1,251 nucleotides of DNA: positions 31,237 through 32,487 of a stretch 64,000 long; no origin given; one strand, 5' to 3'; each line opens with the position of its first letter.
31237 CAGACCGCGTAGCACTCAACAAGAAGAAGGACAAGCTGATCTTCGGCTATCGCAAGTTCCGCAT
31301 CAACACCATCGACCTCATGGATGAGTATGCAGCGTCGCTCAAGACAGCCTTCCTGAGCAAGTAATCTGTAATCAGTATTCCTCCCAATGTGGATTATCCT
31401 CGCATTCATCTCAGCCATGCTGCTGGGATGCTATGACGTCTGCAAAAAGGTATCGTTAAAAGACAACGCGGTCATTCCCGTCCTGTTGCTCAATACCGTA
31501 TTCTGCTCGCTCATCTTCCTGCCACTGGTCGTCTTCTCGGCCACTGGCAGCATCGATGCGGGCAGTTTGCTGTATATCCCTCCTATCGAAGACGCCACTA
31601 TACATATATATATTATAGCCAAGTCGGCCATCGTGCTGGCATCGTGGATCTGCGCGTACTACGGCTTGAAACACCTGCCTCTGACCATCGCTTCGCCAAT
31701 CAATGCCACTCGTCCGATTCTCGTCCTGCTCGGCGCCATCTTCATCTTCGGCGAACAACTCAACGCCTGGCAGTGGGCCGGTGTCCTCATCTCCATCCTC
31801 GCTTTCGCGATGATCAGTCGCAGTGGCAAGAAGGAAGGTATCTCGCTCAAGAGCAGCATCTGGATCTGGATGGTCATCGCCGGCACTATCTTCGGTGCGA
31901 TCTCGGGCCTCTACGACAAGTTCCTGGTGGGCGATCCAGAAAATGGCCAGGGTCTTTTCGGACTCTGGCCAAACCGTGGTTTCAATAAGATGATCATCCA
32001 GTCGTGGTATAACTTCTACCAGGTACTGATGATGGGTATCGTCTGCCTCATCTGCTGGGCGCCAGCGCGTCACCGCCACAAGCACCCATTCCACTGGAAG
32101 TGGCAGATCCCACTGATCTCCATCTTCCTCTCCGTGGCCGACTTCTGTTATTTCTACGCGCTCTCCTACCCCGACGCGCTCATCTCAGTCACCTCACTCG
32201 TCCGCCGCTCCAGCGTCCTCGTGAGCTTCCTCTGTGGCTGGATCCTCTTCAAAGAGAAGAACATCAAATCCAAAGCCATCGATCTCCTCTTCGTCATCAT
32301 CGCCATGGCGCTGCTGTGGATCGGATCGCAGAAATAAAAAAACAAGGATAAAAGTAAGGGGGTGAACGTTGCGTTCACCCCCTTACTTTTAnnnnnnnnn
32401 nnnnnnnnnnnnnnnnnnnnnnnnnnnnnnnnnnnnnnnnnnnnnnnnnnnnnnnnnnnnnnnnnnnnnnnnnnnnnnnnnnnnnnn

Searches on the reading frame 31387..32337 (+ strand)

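Call 17: search_protein_families(library=pfam, proteins=[window:31387-32337:+], max_evalue=0.01)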
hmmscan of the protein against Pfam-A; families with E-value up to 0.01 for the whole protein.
window:31387-32337:+ (316 aa): 2 families
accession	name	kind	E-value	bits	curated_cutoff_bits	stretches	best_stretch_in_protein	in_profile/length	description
PF00892.27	EamA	-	6.1e-22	78.8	28.2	2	1-144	2-134/135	EamA-like transporter family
PF10639.15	TMEM234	-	0.0018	18.8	30.1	0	237-310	42-112/113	Putative transmembrane family 234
